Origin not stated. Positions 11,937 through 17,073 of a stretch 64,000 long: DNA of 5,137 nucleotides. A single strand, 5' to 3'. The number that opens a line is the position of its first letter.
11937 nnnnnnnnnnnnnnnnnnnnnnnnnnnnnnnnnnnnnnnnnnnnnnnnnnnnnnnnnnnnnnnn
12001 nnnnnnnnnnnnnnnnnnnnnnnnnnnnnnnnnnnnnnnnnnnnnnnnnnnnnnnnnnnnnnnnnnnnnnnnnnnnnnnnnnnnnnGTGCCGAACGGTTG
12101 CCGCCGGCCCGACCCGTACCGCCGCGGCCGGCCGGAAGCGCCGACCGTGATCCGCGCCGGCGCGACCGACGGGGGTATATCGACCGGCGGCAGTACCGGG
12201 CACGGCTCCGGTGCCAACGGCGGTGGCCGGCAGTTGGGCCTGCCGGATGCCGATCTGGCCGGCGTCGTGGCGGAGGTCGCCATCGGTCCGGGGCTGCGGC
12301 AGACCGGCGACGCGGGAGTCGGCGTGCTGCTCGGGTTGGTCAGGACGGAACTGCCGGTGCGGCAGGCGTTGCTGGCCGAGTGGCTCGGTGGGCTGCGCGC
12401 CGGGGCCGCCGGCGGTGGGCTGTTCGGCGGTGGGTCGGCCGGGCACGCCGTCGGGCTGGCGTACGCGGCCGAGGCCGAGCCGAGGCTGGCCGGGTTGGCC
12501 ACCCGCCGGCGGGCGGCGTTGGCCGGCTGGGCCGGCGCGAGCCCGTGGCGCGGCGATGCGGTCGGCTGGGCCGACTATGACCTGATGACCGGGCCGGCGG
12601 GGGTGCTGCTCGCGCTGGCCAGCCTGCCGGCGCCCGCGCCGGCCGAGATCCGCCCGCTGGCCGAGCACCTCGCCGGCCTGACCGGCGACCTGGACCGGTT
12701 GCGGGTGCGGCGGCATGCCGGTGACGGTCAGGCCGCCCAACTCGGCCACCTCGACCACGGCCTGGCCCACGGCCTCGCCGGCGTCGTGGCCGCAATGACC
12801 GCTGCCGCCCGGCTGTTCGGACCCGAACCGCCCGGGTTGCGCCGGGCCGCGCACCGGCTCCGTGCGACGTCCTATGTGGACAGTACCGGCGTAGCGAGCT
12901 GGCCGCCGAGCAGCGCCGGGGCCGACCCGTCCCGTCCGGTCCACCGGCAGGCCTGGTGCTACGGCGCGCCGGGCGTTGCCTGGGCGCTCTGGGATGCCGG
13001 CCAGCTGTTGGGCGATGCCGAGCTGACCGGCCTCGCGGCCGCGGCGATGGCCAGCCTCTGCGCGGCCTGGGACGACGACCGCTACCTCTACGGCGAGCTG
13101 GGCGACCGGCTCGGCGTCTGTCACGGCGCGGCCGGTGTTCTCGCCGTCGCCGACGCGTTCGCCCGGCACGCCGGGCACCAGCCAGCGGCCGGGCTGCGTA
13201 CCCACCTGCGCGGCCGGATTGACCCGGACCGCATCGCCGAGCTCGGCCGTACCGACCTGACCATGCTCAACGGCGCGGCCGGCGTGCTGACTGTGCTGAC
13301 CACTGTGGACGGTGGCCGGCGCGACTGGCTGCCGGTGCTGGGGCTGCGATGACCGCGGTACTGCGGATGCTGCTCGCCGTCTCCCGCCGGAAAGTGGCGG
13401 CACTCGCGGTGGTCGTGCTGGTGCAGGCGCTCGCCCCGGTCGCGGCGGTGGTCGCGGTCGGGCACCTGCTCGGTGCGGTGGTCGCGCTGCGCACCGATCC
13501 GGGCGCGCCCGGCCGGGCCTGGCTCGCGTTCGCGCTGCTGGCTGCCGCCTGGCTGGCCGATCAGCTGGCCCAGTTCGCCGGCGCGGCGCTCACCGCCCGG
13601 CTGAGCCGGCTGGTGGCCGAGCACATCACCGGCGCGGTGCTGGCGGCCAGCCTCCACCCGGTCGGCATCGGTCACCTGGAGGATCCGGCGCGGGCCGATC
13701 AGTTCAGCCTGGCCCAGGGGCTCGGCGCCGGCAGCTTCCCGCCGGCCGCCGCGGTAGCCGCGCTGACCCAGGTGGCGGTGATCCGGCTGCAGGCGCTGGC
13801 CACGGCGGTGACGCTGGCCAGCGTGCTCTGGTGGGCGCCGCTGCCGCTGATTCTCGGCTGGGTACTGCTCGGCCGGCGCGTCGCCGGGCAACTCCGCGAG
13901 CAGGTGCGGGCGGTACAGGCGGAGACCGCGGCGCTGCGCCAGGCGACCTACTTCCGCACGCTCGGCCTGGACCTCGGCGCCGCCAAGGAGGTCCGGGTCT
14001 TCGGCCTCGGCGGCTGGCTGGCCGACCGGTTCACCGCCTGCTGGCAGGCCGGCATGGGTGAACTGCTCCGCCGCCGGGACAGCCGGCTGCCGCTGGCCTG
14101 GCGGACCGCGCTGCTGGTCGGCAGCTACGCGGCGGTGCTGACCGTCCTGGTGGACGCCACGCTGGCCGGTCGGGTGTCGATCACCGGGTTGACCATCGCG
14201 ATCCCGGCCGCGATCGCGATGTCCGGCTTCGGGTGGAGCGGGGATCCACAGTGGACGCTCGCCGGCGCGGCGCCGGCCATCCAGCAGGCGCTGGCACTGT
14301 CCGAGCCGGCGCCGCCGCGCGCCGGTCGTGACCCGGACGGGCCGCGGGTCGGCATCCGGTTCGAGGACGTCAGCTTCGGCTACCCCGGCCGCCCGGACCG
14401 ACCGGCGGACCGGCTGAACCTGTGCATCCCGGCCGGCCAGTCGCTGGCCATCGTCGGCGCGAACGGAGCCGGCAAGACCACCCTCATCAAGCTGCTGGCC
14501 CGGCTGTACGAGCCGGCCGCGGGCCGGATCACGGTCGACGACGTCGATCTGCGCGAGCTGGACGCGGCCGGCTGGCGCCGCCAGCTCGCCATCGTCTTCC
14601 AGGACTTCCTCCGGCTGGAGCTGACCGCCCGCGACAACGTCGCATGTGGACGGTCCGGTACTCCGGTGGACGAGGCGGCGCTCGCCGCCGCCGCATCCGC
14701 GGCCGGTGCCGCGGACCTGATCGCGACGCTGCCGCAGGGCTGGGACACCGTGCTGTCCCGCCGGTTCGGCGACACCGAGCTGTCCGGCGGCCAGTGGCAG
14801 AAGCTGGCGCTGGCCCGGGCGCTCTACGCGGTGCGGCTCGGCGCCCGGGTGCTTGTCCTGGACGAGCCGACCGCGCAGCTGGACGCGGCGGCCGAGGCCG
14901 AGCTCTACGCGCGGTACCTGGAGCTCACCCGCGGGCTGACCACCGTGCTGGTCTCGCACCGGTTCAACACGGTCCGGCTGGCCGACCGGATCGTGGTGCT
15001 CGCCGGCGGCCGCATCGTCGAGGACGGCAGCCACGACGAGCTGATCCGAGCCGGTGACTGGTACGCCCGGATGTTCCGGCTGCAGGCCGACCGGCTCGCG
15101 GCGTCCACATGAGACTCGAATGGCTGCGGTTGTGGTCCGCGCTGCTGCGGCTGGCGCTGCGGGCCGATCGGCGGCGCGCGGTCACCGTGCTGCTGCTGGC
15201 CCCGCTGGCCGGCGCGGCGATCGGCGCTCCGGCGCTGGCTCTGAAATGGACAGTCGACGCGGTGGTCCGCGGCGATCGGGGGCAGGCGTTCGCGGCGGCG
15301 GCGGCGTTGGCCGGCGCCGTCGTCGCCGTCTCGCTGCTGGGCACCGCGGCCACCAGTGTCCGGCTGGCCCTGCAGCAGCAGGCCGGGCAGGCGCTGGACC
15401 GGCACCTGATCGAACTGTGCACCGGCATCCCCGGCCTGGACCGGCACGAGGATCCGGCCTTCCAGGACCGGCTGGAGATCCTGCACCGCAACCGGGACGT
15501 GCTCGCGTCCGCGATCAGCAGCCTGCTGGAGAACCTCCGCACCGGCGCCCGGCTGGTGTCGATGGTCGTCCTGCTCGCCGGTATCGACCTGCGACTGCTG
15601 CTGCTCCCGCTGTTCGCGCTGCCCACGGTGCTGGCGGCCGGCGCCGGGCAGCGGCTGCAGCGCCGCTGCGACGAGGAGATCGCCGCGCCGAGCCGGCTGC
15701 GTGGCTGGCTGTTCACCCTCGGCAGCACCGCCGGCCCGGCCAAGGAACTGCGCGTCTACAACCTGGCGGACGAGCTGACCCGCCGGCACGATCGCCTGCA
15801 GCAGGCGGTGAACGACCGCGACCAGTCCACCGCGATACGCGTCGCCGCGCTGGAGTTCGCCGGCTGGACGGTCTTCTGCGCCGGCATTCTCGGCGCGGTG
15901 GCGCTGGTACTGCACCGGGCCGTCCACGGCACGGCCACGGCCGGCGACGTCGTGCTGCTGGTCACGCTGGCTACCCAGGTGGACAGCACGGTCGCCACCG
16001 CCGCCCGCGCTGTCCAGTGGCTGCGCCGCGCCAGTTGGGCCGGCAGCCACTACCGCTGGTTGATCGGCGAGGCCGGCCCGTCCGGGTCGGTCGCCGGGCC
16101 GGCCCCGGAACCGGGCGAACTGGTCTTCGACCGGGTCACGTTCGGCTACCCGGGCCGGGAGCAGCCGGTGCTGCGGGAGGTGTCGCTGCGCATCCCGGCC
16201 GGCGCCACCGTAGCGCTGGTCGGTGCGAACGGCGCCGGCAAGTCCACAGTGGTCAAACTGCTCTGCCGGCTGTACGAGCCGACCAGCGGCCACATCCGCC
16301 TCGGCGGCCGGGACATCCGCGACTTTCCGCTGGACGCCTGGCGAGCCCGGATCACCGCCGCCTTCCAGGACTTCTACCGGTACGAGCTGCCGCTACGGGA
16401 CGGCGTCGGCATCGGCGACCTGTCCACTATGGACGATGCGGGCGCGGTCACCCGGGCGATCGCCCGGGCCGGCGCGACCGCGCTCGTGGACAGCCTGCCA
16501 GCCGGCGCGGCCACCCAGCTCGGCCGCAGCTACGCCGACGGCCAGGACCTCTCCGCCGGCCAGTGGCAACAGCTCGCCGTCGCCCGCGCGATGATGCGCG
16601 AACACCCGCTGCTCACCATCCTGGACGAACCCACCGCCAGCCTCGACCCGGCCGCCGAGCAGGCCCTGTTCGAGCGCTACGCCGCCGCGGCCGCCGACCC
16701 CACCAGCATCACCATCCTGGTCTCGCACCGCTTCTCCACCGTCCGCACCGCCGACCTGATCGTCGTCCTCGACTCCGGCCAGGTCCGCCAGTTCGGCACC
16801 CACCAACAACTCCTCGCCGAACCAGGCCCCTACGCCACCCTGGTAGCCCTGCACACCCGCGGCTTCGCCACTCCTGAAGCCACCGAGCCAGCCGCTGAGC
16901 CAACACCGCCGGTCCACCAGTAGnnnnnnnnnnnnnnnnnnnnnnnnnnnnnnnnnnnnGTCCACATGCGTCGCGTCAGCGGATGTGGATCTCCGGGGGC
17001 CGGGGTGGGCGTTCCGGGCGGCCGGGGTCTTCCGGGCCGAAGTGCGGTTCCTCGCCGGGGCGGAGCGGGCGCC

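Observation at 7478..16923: Class-I-type lanthipeptide operon with split LanB in inverted order and no tailoring, protease or regulator genes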

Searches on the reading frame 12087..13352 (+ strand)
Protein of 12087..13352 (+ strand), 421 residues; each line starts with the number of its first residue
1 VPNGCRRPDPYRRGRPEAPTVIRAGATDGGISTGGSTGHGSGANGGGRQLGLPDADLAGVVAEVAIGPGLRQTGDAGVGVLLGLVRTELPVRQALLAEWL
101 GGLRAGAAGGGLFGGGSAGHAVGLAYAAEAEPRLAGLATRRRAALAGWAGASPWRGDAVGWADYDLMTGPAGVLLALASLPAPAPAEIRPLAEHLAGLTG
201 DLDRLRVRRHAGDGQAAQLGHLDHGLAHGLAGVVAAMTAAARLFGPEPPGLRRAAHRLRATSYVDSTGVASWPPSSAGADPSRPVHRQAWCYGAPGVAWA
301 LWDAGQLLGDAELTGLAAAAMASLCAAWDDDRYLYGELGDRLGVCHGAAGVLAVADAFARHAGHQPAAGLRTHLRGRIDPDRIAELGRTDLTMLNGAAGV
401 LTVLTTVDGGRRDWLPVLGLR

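Call 9: search_protein_families(library=pfam, proteins=[window:12087-13352:+], max_evalue=0.01)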
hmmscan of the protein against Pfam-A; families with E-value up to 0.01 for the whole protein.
window:12087-13352:+ (421 aa): 1 family
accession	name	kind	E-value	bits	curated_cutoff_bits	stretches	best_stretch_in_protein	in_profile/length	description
PF05147.19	LANC_like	-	8.3e-19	67.8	23.2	1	158-403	99-333/350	Lanthionine synthetase C-like protein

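Call 10: search_protein_families(library=ncbifam, proteins=[window:12087-13352:+], max_evalue=0.01)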
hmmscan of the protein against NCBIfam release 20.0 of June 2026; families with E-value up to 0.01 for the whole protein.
window:12087-13352:+ (421 aa): 3 families
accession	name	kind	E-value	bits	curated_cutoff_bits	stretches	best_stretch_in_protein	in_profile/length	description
TIGR03897.1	lanti_2_LanM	subfamily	3.4e-09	35.1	304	1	164-365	692-879/932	type 2 lanthipeptide synthetase LanM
NF038150.1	lanthi_synth_IV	equivalog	1.1e-08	33.9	650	1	72-357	510-787/851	class IV lanthionine synthetase LanL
NF038151.1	lanthi_synth_III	equivalog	8.8e-07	27.7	575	1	215-406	594-776/833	class III lanthionine synthetase LanKC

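Call 63: search_solved_structures(query=window:12147-13349:+, max_evalue=0.01, show_alignments=2)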
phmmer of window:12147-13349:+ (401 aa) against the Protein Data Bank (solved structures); distinct sequences matched with E-value up to 0.01: 3.
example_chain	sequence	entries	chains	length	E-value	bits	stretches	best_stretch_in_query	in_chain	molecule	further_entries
3t33_A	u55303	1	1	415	0.00019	24.1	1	203-332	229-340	G protein coupled receptor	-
2g02_A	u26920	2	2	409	0.00021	24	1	134-342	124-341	Nisin biosynthesis protein nisC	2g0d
8byk_A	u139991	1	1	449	0.0027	20.3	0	266-339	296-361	Lanthionine synthetase C-like protein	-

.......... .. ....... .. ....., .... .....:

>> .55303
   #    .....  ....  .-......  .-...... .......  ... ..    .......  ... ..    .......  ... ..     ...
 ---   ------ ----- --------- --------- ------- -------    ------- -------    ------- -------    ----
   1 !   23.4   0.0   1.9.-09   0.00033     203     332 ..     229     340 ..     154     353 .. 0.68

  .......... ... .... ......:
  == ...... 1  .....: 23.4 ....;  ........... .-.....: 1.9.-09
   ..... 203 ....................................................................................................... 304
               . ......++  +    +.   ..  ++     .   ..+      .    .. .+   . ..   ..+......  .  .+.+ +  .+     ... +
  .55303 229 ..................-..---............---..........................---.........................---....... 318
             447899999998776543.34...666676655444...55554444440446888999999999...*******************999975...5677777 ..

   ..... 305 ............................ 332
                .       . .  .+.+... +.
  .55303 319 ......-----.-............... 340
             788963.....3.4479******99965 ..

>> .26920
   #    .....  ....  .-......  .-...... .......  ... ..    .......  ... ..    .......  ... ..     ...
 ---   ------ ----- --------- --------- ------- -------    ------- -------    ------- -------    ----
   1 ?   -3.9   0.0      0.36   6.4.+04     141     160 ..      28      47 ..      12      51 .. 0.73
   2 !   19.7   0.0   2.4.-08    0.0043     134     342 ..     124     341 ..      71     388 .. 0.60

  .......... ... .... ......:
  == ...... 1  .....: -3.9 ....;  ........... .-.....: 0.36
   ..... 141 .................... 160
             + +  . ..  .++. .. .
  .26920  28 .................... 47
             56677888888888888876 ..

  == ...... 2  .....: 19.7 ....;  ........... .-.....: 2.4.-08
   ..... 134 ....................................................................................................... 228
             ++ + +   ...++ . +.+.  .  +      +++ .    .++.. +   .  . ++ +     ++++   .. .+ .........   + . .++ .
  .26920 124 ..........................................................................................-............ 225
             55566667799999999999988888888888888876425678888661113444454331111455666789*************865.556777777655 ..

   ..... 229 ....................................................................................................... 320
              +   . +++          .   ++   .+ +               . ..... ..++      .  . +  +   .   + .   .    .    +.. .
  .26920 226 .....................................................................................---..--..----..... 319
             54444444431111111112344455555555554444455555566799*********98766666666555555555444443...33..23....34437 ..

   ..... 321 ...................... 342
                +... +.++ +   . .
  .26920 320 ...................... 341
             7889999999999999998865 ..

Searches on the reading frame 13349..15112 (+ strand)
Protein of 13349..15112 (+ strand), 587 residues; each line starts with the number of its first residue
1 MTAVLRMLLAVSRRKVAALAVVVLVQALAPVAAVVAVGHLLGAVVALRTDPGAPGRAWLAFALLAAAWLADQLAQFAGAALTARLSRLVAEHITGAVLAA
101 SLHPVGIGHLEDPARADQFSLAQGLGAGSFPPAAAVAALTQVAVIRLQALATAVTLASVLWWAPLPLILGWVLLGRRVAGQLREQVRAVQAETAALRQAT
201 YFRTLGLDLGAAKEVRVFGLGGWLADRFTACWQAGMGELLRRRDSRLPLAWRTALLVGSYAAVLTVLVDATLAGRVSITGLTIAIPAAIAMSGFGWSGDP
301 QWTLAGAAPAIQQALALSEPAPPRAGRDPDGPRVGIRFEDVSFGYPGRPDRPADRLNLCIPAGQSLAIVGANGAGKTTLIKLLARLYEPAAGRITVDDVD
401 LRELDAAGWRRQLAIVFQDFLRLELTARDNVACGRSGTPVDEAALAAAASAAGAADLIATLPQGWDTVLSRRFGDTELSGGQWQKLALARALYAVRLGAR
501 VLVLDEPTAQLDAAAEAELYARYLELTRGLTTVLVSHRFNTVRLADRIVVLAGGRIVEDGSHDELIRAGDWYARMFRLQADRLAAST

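Call 9: search_protein_families(library=pfam, proteins=[window:13349-15112:+], max_evalue=0.01)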
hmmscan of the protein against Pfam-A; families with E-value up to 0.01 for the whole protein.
window:13349-15112:+ (587 aa): 7 families
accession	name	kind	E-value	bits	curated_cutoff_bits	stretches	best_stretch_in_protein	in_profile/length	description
PF00005.33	ABC_tran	-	3.9e-29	102.4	25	1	354-509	2-137/137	ABC transporter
PF13304.12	AAA_21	-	1.5e-08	35.5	27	1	367-386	3-22/304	AAA domain, putative AbiEii toxin, Type IV TA system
PF13401.12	AAA_22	-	6.2e-05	23.8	27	1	364-519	6-104/130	AAA domain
PF02463.25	SMC_N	-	9e-05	22.4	40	0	473-550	132-210/220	RecF/RecN/SMC N terminal domain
PF13481.12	AAA_25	-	0.00074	19.6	27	1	342-384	13-54/195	AAA domain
PF20544.3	DUF6758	-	0.0049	16.6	27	1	134-190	30-86/208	Family of unknown function (DUF6758)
PF13521.12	AAA_28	-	0.0076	16.9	27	0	367-387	3-23/164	AAA domain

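Call 10: search_protein_families(library=ncbifam, proteins=[window:13349-15112:+], max_evalue=0.01)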
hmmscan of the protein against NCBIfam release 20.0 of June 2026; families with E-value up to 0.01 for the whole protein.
window:13349-15112:+ (587 aa): 187 families (the best 25 are shown)
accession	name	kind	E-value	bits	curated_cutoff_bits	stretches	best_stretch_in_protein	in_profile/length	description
TIGR02204.1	MsbA_rel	hypoth_equivalog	6.7e-68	229.7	780.4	1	150-579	154-575/576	ABC transporter, permease/ATP-binding protein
TIGR01846.1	type_I_sec_HlyB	subfamily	2.9e-63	214.3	725.55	1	335-581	455-694/694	type I secretion system permease/ATPase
TIGR02203.1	MsbA_lipidA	equivalog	1.3e-62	212.1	602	1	172-580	169-570/572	lipid A export permease/ATP-binding protein MsbA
TIGR03375.1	type_I_sec_LssB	subfamily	3.8e-60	204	693.1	1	336-568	466-691/696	type I secretion system permease/ATPase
NF010178.0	PRK13657.1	equivalog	7.3e-59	199.7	733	1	336-579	335-570/588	glucan ABC transporter ATP-binding protein/ permease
NF045513.1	HepA_fam_ABC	equivalog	3.6e-57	194.2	725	1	333-568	371-598/610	heterocyst formation ABC transporter subunit HepA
TIGR00958.1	3a01208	subfamily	2.5e-56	191.4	874.6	1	328-575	471-710/711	antigen peptide transporter 2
TIGR02857.1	CydD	equivalog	1.2e-54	186.1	435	1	309-551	295-529/529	thiol reductant ABC exporter subunit CydD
NF052233.1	CphA_assoc_ABC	equivalog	3.4e-52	177.8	880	1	335-582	508-746/766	cyanophycin metabolism-associated ABC transporter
TIGR03796.1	NHLM_micro_ABC1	equivalog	3e-50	171.2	853.3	1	336-576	478-709/710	NHLP family bacteriocin export ABC transporter peptidase/permease/ATPase subunit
NF008381.0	PRK11176.1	equivalog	1.3e-49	169.1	867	1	335-580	341-580/582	lipid A ABC transporter ATP-binding protein/permease MsbA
TIGR01192.1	chvA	subfamily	8.1e-49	166.7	585.4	1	335-577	334-568/585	glucan export ABC transporter ATP-binding protein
TIGR03797.1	NHLM_micro_ABC2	equivalog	3.7e-45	154.6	709.4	1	333-579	449-685/686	NHLP bacteriocin export ABC transporter permease/ATPase subunit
TIGR02868.1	CydC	equivalog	4.2e-45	154.4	329.05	1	151-538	142-529/530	thiol reductant ABC exporter subunit CydC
NF008379.0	PRK11174.1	equivalog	2e-44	152.3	684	1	353-579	366-584/588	heme ABC transporter permease/ATP-binding protein CydD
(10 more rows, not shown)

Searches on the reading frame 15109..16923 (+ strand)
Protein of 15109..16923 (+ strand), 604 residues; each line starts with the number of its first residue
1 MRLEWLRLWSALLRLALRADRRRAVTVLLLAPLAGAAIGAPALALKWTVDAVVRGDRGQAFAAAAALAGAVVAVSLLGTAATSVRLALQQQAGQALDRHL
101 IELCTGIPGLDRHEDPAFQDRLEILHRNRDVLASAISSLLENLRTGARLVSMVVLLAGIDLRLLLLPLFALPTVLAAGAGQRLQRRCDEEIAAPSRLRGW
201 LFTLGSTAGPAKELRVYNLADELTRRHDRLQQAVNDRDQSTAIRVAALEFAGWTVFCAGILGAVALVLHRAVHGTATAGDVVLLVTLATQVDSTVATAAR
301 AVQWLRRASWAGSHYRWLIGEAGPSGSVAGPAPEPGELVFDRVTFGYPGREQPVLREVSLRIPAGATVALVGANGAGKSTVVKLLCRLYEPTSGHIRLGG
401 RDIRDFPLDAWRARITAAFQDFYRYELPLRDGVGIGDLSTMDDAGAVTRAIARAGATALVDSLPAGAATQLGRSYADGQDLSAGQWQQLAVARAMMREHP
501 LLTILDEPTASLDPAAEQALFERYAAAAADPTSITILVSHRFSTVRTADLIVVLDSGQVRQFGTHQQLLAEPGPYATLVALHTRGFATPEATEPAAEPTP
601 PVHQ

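Call 9: search_protein_families(library=pfam, proteins=[window:15109-16923:+], max_evalue=0.01)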
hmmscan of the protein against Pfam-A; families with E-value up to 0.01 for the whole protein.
window:15109-16923:+ (604 aa): 3 families
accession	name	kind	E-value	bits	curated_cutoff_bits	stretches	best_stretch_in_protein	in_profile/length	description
PF00005.33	ABC_tran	-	8.8e-26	91.6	25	1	355-510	1-137/137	ABC transporter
PF13304.12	AAA_21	-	1.3e-06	29.1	27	0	369-385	3-19/304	AAA domain, putative AbiEii toxin, Type IV TA system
PF02463.25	SMC_N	-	0.0028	17.6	40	0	367-383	26-42/220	RecF/RecN/SMC N terminal domain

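Call 10: search_protein_families(library=ncbifam, proteins=[window:15109-16923:+], max_evalue=0.01)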
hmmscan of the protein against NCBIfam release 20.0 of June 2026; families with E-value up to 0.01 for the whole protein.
window:15109-16923:+ (604 aa): 186 families (the best 25 are shown)
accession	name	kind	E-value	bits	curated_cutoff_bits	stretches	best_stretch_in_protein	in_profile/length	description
TIGR02203.1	MsbA_lipidA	equivalog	1.8e-66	224.8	602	1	128-582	122-569/572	lipid A export permease/ATP-binding protein MsbA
TIGR02204.1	MsbA_rel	hypoth_equivalog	9.9e-62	209.4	780.4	1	142-581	139-574/576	ABC transporter, permease/ATP-binding protein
TIGR03375.1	type_I_sec_LssB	subfamily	6.7e-54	183.3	693.1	1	60-570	184-690/696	type I secretion system permease/ATPase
TIGR00958.1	3a01208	subfamily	6.1e-52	176.8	874.6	1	331-579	472-711/711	antigen peptide transporter 2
TIGR03796.1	NHLM_micro_ABC1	equivalog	2e-51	175.1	853.3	1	336-579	476-709/710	NHLP family bacteriocin export ABC transporter peptidase/permease/ATPase subunit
NF010178.0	PRK13657.1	equivalog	7.2e-51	173.3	733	1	335-581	332-569/588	glucan ABC transporter ATP-binding protein/ permease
NF008381.0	PRK11176.1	equivalog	2e-50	171.8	867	1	336-580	340-577/582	lipid A ABC transporter ATP-binding protein/permease MsbA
NF045513.1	HepA_fam_ABC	equivalog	2.5e-49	168.3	725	1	340-573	376-600/610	heterocyst formation ABC transporter subunit HepA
TIGR02857.1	CydD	equivalog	7.8e-49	167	435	1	323-554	320-529/529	thiol reductant ABC exporter subunit CydD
NF008364.0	PRK11160.1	equivalog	5.9e-48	163.8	630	1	151-579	157-572/575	heme ABC transporter ATP-binding protein/permease CydC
TIGR01846.1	type_I_sec_HlyB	subfamily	1.8e-46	158.8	725.55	1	96-580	218-690/694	type I secretion system permease/ATPase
TIGR01842.1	type_I_sec_PrtD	subfamily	4.1e-44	151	510.15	1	219-570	198-542/544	type I secretion system permease/ATPase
TIGR03797.1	NHLM_micro_ABC2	equivalog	3.4e-43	148.1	709.4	1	10-579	124-682/686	NHLP bacteriocin export ABC transporter permease/ATPase subunit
TIGR02868.1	CydC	equivalog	6.8e-43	147.1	329.05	1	163-541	157-529/530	thiol reductant ABC exporter subunit CydC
TIGR01192.1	chvA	subfamily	9.2e-42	143.4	585.4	1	336-588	333-574/585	glucan export ABC transporter ATP-binding protein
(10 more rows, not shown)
